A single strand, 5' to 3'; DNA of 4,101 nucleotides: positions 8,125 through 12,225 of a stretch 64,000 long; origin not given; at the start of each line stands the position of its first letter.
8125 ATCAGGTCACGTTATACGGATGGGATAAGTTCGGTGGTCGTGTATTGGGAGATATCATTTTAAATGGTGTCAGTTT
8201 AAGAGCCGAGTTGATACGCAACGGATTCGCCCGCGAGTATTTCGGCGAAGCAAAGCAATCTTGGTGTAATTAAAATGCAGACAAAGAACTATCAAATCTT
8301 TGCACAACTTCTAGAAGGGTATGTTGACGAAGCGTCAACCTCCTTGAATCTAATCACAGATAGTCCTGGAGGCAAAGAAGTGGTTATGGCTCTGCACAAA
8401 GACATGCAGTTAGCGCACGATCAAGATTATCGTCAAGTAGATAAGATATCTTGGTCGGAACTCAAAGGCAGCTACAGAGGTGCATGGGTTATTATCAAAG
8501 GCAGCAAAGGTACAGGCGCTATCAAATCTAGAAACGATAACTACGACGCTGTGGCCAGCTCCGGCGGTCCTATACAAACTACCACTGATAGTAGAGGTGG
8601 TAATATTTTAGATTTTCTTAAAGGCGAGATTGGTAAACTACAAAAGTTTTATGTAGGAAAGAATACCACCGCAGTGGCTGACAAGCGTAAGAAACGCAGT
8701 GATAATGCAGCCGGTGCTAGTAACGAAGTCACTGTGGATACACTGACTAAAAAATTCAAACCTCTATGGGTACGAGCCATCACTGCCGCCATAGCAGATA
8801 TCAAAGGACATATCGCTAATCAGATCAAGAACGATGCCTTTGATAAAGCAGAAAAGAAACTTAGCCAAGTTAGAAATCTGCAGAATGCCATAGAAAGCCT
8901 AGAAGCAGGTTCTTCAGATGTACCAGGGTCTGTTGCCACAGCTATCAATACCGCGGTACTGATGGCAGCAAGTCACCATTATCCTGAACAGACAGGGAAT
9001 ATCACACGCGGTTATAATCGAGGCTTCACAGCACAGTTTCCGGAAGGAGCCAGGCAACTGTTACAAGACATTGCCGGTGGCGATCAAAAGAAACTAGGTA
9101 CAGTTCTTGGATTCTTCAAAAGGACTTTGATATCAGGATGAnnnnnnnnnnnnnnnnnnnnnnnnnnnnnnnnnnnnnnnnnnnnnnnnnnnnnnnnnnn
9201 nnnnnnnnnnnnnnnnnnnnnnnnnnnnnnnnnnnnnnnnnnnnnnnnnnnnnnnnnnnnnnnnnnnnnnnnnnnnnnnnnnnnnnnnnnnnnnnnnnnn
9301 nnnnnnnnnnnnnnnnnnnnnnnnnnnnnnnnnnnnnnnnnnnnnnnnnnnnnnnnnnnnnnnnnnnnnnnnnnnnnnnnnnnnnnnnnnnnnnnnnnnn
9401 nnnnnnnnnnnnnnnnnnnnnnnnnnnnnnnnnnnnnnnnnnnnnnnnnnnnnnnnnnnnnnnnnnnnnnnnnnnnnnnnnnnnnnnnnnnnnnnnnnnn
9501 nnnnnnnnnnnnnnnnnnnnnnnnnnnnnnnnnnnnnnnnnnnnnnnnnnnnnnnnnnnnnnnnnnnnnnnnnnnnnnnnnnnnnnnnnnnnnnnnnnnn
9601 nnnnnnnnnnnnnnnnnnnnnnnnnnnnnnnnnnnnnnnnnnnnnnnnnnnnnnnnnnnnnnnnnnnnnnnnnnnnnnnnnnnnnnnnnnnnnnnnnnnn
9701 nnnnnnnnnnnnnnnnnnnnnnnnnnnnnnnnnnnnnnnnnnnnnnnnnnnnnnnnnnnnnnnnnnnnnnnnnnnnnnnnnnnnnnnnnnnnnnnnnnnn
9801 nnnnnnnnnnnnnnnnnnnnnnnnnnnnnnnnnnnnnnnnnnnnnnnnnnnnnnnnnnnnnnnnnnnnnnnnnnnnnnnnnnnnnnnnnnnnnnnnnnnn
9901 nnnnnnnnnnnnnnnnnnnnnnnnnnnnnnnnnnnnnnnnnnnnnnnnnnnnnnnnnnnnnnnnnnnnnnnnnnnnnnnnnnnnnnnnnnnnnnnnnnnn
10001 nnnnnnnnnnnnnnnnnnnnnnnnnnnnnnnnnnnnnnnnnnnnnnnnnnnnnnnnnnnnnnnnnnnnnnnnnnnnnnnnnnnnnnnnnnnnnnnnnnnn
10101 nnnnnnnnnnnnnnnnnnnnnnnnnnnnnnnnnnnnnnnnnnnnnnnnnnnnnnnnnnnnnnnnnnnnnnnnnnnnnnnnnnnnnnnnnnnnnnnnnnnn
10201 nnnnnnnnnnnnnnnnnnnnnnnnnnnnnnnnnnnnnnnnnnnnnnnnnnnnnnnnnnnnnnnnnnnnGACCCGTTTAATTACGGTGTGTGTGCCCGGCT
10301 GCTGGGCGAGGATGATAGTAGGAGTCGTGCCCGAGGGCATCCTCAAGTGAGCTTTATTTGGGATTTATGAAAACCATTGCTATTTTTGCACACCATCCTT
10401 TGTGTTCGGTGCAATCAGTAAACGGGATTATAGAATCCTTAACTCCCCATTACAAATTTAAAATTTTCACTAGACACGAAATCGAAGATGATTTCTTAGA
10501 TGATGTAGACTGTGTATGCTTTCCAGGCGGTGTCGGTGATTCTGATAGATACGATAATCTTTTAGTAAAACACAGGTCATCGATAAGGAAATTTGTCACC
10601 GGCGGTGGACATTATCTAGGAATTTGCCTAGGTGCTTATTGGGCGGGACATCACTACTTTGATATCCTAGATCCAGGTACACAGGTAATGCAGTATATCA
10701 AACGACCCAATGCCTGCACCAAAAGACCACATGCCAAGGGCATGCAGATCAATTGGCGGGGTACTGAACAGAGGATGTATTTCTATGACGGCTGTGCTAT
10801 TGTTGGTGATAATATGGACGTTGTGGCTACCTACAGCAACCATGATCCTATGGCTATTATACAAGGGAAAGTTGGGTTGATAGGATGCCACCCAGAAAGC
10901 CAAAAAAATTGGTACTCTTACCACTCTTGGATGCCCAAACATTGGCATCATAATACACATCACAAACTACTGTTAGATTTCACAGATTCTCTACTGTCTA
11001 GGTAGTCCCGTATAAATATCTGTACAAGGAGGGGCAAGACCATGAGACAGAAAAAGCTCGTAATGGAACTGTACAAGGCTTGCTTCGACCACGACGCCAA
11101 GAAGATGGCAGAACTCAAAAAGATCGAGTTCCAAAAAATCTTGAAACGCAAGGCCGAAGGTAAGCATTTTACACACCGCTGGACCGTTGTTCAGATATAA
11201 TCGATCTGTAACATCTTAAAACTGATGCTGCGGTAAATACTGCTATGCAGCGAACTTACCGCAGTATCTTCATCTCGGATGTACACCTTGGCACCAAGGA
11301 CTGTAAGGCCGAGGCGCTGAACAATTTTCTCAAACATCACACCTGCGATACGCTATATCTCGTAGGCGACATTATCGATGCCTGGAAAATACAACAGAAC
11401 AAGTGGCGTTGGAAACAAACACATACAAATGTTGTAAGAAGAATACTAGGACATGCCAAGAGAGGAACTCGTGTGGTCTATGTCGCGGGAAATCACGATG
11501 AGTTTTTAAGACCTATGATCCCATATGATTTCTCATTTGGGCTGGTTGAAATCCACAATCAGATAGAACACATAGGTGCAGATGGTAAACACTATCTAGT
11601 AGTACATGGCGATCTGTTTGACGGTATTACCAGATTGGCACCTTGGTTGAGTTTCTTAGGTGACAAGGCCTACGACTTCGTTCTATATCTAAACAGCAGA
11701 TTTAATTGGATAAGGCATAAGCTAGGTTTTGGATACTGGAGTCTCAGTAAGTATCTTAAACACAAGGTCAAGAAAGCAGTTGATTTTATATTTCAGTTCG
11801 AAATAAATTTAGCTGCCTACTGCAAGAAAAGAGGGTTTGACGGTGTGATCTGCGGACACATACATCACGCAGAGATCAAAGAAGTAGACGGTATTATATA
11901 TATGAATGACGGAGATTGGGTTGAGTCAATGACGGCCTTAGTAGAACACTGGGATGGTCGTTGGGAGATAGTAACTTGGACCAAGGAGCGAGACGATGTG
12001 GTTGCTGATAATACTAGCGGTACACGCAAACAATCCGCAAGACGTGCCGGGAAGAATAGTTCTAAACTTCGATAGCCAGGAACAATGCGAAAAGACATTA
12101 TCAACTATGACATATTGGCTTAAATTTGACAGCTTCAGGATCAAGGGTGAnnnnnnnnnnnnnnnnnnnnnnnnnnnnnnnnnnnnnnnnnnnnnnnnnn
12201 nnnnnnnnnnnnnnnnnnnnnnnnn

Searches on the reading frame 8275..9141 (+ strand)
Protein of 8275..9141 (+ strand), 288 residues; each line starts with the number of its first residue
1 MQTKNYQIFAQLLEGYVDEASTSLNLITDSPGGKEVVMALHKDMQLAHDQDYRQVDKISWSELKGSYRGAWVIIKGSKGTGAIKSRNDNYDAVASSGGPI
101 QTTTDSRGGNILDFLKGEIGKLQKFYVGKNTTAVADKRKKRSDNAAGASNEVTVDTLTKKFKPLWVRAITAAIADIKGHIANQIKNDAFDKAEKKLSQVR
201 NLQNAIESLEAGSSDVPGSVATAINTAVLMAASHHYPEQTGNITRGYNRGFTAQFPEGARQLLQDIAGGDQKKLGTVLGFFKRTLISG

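Call 24: search_protein_families(library=pfam, proteins=[window:8275-9141:+], max_evalue=0.01)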
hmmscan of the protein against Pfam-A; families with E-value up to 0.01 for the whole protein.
window:8275-9141:+ (288 aa): 1 family
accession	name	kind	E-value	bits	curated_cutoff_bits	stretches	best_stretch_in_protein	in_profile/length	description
PF02894.22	GFO_IDH_MocA_C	-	0.0016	18.8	22.9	1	67-161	109-210/218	Oxidoreductase family, C-terminal alpha/beta domain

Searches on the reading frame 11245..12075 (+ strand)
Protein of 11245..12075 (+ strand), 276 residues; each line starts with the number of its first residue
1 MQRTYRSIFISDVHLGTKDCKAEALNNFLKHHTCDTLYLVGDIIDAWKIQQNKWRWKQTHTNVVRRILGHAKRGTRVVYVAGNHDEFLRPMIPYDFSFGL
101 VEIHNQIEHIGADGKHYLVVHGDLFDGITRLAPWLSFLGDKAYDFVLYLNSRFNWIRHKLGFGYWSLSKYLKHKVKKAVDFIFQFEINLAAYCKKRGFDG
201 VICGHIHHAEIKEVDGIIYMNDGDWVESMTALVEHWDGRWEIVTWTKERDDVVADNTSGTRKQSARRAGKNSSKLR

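Call 24: search_protein_families(library=pfam, proteins=[window:11245-12075:+], max_evalue=0.01)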
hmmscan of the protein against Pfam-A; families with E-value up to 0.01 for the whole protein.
window:11245-12075:+ (276 aa): 2 families
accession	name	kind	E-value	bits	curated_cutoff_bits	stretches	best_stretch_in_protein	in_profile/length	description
PF00149.33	Metallophos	-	4.5e-11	44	21.5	1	7-208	3-190/191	Calcineurin-like phosphoesterase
PF12850.12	Metallophos_2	-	9.1e-10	39.2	27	2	8-126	4-91/154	Calcineurin-like phosphoesterase superfamily domain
